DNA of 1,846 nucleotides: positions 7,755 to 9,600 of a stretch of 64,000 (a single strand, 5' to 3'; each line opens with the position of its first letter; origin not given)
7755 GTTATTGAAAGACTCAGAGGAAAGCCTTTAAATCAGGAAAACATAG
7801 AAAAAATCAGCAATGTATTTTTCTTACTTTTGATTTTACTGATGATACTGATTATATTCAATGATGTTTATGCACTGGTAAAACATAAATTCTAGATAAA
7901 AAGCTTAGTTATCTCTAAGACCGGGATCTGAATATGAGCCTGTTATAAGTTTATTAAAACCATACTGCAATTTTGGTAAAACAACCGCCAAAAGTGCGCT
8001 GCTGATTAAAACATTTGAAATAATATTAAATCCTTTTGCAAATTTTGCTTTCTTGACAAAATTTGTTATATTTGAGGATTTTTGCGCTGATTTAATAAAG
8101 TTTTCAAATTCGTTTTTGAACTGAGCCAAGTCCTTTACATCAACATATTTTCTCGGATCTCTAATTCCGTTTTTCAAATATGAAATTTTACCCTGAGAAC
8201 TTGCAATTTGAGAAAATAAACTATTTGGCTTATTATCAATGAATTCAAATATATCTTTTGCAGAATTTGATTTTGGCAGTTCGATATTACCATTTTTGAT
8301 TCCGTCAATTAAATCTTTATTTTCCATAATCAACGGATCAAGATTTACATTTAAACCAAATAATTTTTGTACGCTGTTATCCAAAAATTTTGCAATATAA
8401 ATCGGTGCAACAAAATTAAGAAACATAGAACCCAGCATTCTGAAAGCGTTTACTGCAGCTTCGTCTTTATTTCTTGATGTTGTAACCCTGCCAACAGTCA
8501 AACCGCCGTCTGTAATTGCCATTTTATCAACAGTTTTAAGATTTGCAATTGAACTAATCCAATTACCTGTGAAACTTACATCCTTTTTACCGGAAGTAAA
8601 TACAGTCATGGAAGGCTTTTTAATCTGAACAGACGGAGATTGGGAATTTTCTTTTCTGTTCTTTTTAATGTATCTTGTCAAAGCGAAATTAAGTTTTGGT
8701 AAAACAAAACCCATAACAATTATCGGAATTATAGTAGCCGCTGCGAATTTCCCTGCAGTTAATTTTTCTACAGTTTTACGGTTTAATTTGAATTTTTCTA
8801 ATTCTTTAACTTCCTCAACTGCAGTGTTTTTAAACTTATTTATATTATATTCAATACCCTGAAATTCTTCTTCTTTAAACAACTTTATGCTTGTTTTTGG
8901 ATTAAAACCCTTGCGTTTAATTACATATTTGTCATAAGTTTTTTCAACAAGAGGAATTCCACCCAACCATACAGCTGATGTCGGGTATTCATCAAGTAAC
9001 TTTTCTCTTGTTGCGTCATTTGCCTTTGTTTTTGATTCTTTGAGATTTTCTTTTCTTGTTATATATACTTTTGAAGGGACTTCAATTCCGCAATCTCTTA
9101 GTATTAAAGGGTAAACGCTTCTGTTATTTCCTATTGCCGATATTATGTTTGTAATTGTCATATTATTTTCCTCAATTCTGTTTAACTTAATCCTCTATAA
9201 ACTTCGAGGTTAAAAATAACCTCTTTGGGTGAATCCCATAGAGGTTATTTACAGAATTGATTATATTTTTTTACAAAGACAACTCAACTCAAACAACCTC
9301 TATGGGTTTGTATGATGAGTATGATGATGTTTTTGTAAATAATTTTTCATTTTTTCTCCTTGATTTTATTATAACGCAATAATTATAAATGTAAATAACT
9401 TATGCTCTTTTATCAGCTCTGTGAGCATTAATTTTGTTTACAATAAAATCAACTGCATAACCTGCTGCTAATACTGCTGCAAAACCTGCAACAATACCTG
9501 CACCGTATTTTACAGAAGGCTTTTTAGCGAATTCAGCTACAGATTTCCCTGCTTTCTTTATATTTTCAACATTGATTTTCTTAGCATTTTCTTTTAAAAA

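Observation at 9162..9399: His-codon leader peptide with an antiterminator/terminator switch in front of an uncharacterised membrane protein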

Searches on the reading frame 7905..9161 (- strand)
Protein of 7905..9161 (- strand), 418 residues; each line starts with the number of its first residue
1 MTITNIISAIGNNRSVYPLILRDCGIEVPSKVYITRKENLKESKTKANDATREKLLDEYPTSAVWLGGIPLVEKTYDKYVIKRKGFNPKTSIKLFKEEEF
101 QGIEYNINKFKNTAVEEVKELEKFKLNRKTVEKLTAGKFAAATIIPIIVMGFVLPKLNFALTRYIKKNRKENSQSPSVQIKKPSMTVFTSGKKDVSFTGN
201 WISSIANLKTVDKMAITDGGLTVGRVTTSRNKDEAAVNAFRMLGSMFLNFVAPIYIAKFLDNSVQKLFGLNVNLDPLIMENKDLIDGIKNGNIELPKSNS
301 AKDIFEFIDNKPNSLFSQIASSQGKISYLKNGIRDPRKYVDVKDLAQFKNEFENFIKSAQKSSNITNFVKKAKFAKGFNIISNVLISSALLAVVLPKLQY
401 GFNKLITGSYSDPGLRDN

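Call 7: search_protein_families(library=pfam, proteins=[window:7905-9161:-], max_evalue=0.1)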
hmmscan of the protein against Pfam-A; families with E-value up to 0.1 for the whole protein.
window:7905-9161:- (418 aa): 0 families

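Call 9: find_homologous_proteins(query=window:7905-9161:-)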
Query window:7905-9161:- (418 aa): 2461 proteins with E <= 0.001 among 7720 candidates; the best 120 are listed.
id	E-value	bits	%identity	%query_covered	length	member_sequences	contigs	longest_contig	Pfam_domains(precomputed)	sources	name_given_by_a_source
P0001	4.6e-264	893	99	100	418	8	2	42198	-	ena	-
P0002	2.2e-257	871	97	100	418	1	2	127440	-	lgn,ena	-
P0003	2.7e-217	739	81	100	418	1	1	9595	-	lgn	-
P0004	2.8e-210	716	80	99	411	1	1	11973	-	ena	-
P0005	3.9e-210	716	80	99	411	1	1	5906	-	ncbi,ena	-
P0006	1.6e-209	714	79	100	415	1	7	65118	-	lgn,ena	-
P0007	4.7e-209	712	79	100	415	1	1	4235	-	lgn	-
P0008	5.8e-209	712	80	99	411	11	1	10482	-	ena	-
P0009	1.7e-208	710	79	99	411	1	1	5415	-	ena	-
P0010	1.8e-208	710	80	99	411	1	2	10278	-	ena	-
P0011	3.3e-208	709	78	100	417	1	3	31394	-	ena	-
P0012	9.7e-207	704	79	100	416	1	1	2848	-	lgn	-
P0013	1.2e-206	704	79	99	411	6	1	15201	-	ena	-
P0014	1.9e-206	703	78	99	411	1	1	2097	-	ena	-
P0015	1.7e-205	700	78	99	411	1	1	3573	-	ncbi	-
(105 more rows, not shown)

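Call 11: find_related_loci(query=A1, collection=genome_contigs, flank=3000)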
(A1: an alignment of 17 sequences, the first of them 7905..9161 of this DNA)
Query A1 (418 aa) in genome_contigs; peptide patterns used: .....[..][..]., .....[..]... (x = any residue, [..] = any of these).
167 stretches matched a pattern; 118 encode a relative of the query (tblastn E <= 1e-3); the best 80 are kept; 80 distinct loci.
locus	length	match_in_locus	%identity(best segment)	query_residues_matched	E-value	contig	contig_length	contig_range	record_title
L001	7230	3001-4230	78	3-417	0e+0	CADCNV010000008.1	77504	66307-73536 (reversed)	uncultured bacterium isolate RUG14818 genome assembly, contig: RUG14818_asm_8, whole genome shotgun sequence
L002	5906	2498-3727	80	3-417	0e+0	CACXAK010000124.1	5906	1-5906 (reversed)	uncultured bacterium isolate RUG11085 genome assembly, contig: RUG11085_asm_124, whole genome shotgun sequence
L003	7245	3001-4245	77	3-418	0e+0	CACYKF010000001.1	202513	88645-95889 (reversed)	uncultured bacterium isolate RUG12020 genome assembly, contig: RUG12020_asm_1, whole genome shotgun sequence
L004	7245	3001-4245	76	3-418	0e+0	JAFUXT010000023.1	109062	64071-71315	Bacterium isolate RGIG4922 Roe_deer_Rumen-3__c4423, whole genome shotgun sequence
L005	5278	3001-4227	79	3-416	0e+0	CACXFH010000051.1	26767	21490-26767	uncultured bacterium isolate RUG11206 genome assembly, contig: RUG11206_asm_51, whole genome shotgun sequence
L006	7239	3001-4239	77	3-418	0e+0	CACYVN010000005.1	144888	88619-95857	uncultured bacterium isolate RUG12313 genome assembly, contig: RUG12313_asm_5, whole genome shotgun sequence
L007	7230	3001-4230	78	3-417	0e+0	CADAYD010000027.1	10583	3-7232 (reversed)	uncultured bacterium isolate RUG13727 genome assembly, contig: RUG13727_asm_27, whole genome shotgun sequence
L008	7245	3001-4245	75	1-417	0e+0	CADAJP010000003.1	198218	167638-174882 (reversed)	uncultured bacterium isolate RUG13356 genome assembly, contig: RUG13356_asm_3, whole genome shotgun sequence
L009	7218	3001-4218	74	9-417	0e+0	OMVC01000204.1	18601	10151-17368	uncultured bacterium isolate hRUG901 genome assembly, contig: NODE_3713_length_18601_cov_8.35442, whole genome shotgun s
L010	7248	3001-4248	71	1-417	0e+0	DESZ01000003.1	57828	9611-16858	MAG TPA_asm: Cyanobacteria bacterium UBA3301 UBA3301_contig_23998, whole genome shotgun sequence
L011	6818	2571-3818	70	1-417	0e+0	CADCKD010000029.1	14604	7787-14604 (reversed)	uncultured bacterium isolate RUG14723 genome assembly, contig: RUG14723_asm_29, whole genome shotgun sequence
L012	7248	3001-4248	69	1-417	0e+0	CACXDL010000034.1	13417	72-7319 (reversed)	uncultured bacterium isolate RUG11158 genome assembly, contig: RUG11158_asm_34, whole genome shotgun sequence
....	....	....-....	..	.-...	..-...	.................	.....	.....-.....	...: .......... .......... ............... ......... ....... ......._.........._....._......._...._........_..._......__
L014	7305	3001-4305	63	1-416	3e-172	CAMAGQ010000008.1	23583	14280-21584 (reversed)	MAG: uncultured bacterium isolate SRR5666658_bin.8_metaWRAP_v1.3_MAG genome assembly, contig: ERZ11448881.572, whole gen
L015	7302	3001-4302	62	1-417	5e-172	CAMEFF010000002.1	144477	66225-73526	MAG: uncultured bacterium isolate SRR11489769_bin.47_metaWRAP_v1.3_MAG genome assembly, contig: ERZ11466722.70, whole ge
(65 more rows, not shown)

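Call 25: predict_structure(alignment_id=A1)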
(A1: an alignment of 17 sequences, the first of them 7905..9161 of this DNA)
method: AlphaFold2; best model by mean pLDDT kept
length: 418 residues; sequences in the alignment: 17
mean_pLDDT: 79.7   pTM: 0.70
mean pLDDT of the five models: 79.7, 74.7, 72.6, 64.2, 62.5
residues with pLDDT >= 90: 92; 70-90: 260; 50-70: 31; < 50: 35
segments of 3 or more residues with pLDDT < 50: 173-206
pLDDT, mean of each block of 10 residues (from residue 1): 68 61 77 86 83 85 81 90 89 88 94 93 92 87 86 86 81 41 30 29 45 73 80 84 81 81 75 78 89 91 94 93 89 92 91 89 87 85 82 85 82 68
secondary structure, 60 per line:
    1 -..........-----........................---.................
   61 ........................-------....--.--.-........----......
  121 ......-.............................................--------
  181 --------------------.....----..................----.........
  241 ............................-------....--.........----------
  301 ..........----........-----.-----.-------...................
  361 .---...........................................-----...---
elements in order: H2-11 H17-40 H44-84 H92-95 H103-110 H115-126 H128-172 H201-205 H210-227 H232-268 H276-279 H282-290 H301-310 H315-322 H342-361 H365-407

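Call 27: search_protein_representatives(alignment_id=A1)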
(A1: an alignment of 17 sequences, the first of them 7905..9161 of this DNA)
Query: 17 sequences, 417 profile positions. Proteins with E-value up to 0.001 (for the whole library): 420; up to 1e-10: 261; up to 1e-30: 71. The best 150 are listed.
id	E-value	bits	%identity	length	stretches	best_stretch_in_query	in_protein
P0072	3.8e-204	694.7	-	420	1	1-416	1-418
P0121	8.7e-142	489.3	-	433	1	1-414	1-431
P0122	2.7e-137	474.5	-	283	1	1-283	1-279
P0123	6.3e-136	470.0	-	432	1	1-415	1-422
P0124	3.5e-132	457.6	-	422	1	1-416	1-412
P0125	2.4e-127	441.7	-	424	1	1-414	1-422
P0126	8.8e-124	430.0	-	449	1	3-414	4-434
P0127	1.0e-123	429.7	-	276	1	149-415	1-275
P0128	1.5e-122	425.9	-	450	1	3-414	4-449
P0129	2.4e-122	425.3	-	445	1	1-416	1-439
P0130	2.7e-121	421.8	-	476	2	1-363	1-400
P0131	1.0e-118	413.3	-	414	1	1-414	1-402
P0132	1.2e-89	317.6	-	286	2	95-264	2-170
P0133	9.9e-88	311.2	-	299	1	121-415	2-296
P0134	1.9e-81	290.5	-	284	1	135-416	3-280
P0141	1.6e-65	238.1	-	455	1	4-415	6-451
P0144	3.3e-61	223.9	-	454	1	1-416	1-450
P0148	9.4e-56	205.9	-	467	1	4-416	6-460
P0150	1.8e-54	201.6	-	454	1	3-414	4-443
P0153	2.1e-53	198.1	-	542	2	2-323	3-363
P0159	1.6e-49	185.4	-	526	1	4-415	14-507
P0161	1.5e-43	165.7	-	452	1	3-415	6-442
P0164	1.7e-40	155.6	-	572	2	92-414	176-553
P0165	2.7e-39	151.7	-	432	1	4-415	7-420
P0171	3.9e-36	141.3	-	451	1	2-415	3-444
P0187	1.3e-31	126.4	-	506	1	44-414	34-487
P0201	5.6e-29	117.7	-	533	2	277-415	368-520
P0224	9.5e-25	103.8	-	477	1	72-190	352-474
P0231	1.1e-23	100.2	-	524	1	7-415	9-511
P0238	8.8e-23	97.3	-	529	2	52-348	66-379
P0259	1.9e-19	86.3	-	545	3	301-415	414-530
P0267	5.9e-18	81.4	-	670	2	44-292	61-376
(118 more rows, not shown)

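Call 28: fold_search(model_id=the predicted structure, library=pdb)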
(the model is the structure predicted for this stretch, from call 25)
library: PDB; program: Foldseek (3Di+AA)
matches with E <= 10: 159; with E <= 0.001: 0
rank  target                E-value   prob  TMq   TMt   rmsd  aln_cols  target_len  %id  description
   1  9r2g_A                6.6e-01  0.08  0.12  0.12  22.0       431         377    8  Cytochrome bd II oxidase qOR-2 type from Mycobacterium smegmatis (released 2026-03-04)
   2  6v9z_A                9.7e-01  0.08  0.12  0.08  28.7       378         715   10  Cryo-EM structure of PCAT1 bound to its CtA peptide substrate (released 2020-01-22)
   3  4ayt                  1.2e+00  0.13  0.15  0.12  28.7       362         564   13  STRUCTURE OF THE HUMAN MITOCHONDRIAL ABC TRANSPORTER, ABCB10 (released 2012-07-11)
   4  4ayx                  1.2e+00  0.13  0.16  0.12  28.8       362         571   13  STRUCTURE OF THE HUMAN MITOCHONDRIAL ABC TRANSPORTER, ABCB10 (ROD FORM B) (released 2012-07-11)
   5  6h2o_B                1.2e+00  0.03  0.11  0.08  30.0       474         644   13  APO structure of Phenylalanine ammonia-lyase from Petroselinum crispum (released 2019-07-31)
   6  9j3m_A                1.5e+00  0.05  0.13  0.11  27.0       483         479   11  ADP/Pi bound Arabidopsis ATP/ADP translocator AtNTT1 (released 2025-03-19)
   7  9mg8_A                1.7e+00  0.06  0.14  0.15  28.0       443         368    8  Crystal Structure of b-iTHR-110 (released 2025-12-17)
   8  7zdl_D                1.7e+00  0.06  0.12  0.10  27.7       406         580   11  IF(heme/coordinated) conformation of CydDC in AMP-PNP(CydC)/AMP-PNP(CydD) bound state (Dataset-8) (released 2023-04-19)
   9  8otz_F2               1.7e+00  0.06  0.12  0.12  41.0       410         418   11  48-nm repeat of the native axonemal doublet microtubule from bovine sperm (released 2023-11-22)
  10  7vr5                  1.8e+00  0.04  0.10  0.08  27.8       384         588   13  Crystal structure of CmABCB1 W114Y/W161Y/W363Y/W364Y/M391W (4WY/M391W) mutant (released 2022-09-07)
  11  9lm7_A                1.9e+00  0.12  0.15  0.16  20.8       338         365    9  Crystal structrue of bvFP-Pr1-88.4 (released 2026-01-28)
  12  3bhs                  1.9e+00  0.05  0.13  0.14  26.6       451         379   11  Nitrosomonas europaea Rh50 and mechanism of conduction by Rhesus protein family of channels (released 2007-12-04)
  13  7rtv_A                1.9e+00  0.03  0.10  0.11  25.9       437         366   11  Cryo-EM structure of monomeric TTYH2 (released 2021-09-22)
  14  8j07_8M               2.1e+00  0.08  0.15  0.16  39.3       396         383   11  96nm repeat of human respiratory doublet microtubule and associated axonemal complexes (released 2023-07-26)
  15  9ilt_F                2.1e+00  0.05  0.14  0.14  23.0       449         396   10  Crystal structure of alternative complex III from Chloroflexus aurantiacus (released 2025-03-19)
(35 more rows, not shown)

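Call 41: search_protein_families(library=pfam, proteins=[P0159, P0164, P0187, P0201, P0224, P0267, P0153, P0231, P0259, P0238], max_evalue=0.01)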
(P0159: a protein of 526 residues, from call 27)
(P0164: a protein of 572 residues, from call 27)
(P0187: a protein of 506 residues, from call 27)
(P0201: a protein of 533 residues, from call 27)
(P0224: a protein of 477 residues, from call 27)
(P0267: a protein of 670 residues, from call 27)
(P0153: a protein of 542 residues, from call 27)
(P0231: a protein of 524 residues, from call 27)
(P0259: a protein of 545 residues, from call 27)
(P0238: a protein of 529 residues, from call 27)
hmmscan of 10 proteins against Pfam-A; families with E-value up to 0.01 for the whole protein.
P0159 (526 aa): 0 families

P0164 (572 aa): 0 families

P0187 (506 aa): 0 families

P0201 (533 aa): 0 families

P0224 (477 aa): 0 families

P0267 (670 aa): 0 families

P0153 (542 aa): 0 families

P0231 (524 aa): 0 families

P0259 (545 aa): 0 families

P0238 (529 aa): 0 families
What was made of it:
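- On Known histidine transporters (HisXYZ ABC, YuiF, HisJQMP) as the regulated gene: No Pfam hit for the protein or for 10 distant homologues (calls 7, 41).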

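Call 44: find_encoding_contigs(protein=P0165, flank=2500, max_places=3)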
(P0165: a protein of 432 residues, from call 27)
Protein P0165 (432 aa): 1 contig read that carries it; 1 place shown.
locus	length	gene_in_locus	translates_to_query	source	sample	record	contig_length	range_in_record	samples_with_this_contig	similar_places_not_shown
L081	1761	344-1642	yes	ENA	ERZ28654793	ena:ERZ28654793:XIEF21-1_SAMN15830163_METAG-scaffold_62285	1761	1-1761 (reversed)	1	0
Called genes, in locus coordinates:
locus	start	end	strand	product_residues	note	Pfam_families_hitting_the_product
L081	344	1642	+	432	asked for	-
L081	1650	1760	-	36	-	?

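Call 45: find_encoding_contigs(protein=P0141, flank=2500, max_places=3)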
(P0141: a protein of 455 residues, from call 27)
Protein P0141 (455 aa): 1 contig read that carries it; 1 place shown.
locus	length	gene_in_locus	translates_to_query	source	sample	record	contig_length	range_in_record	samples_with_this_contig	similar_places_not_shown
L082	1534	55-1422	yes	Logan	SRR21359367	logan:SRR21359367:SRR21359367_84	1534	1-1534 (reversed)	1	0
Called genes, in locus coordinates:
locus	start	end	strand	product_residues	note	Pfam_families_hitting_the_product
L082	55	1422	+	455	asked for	-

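Call 49: find_encoding_contigs(protein=P0129, flank=1500, max_places=2)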
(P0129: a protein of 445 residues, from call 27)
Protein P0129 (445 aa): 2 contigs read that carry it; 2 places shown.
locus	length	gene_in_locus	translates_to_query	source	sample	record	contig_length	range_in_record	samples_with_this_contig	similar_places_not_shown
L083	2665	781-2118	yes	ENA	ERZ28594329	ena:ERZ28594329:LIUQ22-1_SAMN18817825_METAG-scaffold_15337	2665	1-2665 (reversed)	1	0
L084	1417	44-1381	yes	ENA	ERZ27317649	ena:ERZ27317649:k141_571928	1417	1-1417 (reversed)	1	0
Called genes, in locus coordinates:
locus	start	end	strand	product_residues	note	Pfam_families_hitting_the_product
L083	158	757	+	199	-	-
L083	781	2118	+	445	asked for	-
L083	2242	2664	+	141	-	?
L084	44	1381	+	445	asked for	-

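Call 50: find_encoding_contigs(protein=P0128, flank=1500, max_places=2)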
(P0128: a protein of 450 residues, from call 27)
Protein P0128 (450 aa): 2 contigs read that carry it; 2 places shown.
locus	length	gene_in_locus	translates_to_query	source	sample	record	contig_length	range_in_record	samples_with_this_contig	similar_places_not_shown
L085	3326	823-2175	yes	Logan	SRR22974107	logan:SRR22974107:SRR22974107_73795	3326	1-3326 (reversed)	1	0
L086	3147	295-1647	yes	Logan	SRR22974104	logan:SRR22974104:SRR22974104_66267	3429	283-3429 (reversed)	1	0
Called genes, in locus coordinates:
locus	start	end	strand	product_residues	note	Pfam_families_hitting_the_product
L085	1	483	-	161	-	?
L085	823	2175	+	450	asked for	-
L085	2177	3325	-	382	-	?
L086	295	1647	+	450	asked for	-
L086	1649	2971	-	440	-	PF00675:Peptidase_M16, PF05193:Peptidase_M16_C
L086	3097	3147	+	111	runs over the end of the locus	?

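Call 51: find_encoding_contigs(protein=P0150, flank=1500, max_places=2)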
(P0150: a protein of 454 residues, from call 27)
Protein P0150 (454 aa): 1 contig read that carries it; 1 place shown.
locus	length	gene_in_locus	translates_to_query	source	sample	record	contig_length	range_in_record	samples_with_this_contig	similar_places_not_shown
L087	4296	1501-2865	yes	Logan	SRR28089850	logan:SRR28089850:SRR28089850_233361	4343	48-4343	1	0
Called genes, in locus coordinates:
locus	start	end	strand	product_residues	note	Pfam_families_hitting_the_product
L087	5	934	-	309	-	PF11858:DUF3378 (weak), PF01351:RNase_HII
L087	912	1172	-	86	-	-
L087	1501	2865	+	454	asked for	-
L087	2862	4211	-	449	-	PF00006:ATP-synt_ab, PF18269:T3SS_ATPase_C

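Call 52: find_encoding_contigs(protein=P0144, flank=1500, max_places=2)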
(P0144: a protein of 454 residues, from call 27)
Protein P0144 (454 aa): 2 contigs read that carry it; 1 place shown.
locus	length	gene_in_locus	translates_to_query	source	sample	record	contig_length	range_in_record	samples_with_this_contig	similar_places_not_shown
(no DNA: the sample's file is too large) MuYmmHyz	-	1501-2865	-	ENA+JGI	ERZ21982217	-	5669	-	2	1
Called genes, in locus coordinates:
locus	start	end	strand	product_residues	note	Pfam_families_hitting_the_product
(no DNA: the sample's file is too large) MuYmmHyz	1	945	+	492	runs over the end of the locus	PF13431:TPR_17 (faint), PF07719:TPR_2 (faint), PF04577:Glyco_transf_61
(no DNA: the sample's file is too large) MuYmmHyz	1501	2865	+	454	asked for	-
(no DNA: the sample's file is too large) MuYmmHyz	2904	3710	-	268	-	PF08668:HDOD, PF01966:HD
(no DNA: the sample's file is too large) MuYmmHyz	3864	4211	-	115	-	?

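Call 61: find_encoding_contigs(protein=P0148, flank=1200, max_places=2)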
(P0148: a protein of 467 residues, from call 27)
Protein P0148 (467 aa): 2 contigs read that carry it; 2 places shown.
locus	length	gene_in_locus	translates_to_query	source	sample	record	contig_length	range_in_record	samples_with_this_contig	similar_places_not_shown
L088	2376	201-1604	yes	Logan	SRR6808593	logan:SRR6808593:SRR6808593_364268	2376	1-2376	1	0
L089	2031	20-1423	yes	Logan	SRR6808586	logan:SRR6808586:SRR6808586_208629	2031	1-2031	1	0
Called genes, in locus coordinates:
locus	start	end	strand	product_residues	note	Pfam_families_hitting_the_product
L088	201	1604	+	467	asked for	-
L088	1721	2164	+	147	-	-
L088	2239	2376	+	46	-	?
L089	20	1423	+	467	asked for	-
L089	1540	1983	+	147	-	-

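Call 62: find_encoding_contigs(protein=P0161, flank=1200, max_places=2)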
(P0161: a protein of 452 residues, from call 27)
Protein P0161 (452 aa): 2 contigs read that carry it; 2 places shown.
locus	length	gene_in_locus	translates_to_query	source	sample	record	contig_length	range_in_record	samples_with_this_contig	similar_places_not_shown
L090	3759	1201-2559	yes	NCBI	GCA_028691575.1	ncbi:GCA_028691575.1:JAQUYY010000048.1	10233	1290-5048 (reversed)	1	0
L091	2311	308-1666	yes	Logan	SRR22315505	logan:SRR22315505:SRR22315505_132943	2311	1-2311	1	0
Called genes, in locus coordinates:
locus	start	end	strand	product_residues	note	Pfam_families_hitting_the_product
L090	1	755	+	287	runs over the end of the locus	PF22700:MVD-like_N (faint), PF00288:GHMP_kinases_N, PF08544:GHMP_kinases_C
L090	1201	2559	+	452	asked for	-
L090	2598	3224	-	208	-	PF07963:N_methyl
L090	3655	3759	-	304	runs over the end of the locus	PF02016:Peptidase_S66, PF17676:Peptidase_S66C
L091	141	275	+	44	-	-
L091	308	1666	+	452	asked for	-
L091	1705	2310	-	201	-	?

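Call 63: find_encoding_contigs(protein=P0171, flank=1200, max_places=2)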
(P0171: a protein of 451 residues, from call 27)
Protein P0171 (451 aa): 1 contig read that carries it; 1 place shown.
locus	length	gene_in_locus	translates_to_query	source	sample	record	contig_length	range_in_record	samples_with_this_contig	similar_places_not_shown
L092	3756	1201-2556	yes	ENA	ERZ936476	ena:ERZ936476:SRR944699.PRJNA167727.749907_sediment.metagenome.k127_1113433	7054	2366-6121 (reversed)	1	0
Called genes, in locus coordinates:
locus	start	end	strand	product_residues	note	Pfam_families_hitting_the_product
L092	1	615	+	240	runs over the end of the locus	-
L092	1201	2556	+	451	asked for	-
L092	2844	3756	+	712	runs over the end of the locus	PF05226:CHASE2, PF00211:Guanylate_cyc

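Call 74: search_protein_families(library=ncbifam, proteins=[window:7905-9161:-], max_evalue=0.1)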
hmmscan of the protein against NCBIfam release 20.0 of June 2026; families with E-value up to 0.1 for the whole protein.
window:7905-9161:- (418 aa): 1 family
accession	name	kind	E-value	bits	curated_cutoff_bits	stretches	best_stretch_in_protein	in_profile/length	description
TIGR00261.1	traB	subfamily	0.0028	16.7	178.35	1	101-160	208-267/380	TraB family protein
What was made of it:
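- On Known histidine transporters (HisXYZ ABC, YuiF, HisJQMP) as the regulated gene: NCBIfam gives only a 16.7-bit TraB hit against a cut-off of 178 (call 74).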

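Call 75: search_solved_structures(query=A1, max_evalue=1)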
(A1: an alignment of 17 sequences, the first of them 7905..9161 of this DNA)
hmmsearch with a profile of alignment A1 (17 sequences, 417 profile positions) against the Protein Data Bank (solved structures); distinct sequences matched with E-value up to 1: 0.

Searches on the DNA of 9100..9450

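Call 29: search_rna_families(source=window, start=9100, end=9450, threshold=evalue, max_evalue=10)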
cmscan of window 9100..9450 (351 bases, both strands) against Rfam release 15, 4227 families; matches with E-value up to 10: 17.
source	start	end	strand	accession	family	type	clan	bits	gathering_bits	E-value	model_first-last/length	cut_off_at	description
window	9211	9342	-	RF01402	STnc150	Gene; sRNA;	-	26.1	60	0.00091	1-267/267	no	STnc150 Hfq binding RNA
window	9210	9322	-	RF00515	PyrR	Cis-reg;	-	25.5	54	0.16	1-115/115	no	PyrR binding site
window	9218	9322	+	RF03955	MIR2934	Gene; miRNA;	-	23.7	100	0.034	1-113/113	no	MIR2934 microRNA precursor family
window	9159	9225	-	RF03091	Clostridium-PBP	Gene; sRNA;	-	21.2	94.4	1.6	1-73/73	no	Clostridium-PBP RNA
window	9202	9261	-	RF00724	mir-282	Gene; miRNA;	-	20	55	0.25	1-92/92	no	mir-282 microRNA precursor family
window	9236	9353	+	RF02696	Teg49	Gene; sRNA;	-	18.8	186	1.1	1-196/196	no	Teg49 sRNA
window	9236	9305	-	RF03955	MIR2934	Gene; miRNA;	-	18.6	100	0.7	19-95/113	no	MIR2934 microRNA precursor family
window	9232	9309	-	RF03303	mir-973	Gene; miRNA;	-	18.1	63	0.82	1-84/84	no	mir-973 microRNA precursor family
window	9229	9312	-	RF00695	MIR398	Gene; miRNA;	-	16.9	55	0.32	1-109/109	no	MIR398 microRNA precursor family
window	9271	9338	+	RF00884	MIR815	Gene; miRNA;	-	16.5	63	1.9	1-81/81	no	MIR815 microRNA precursor family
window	9215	9293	-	RF02822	Srn266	Gene; sRNA;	-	15.3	63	5.7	1-112/112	no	Streptococcus RNA 266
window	9234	9307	-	RF04239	mir-4679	Gene; miRNA;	-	14.8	88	6.1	1-75/75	no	mir-4679 microRNA precursor family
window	9232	9309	-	RF00641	mir-154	Gene; miRNA;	CL00149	14.6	52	7.4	5-78/82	no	mir-154 microRNA precursor family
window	9229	9310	+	RF00704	MIR397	Gene; miRNA;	-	14.5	55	7.3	1-117/117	no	MIR397 microRNA precursor family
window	9238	9301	-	RF03427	mir-1005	Gene; miRNA;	-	13.7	80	7.3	1-61/61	no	mir-1005 microRNA precursor family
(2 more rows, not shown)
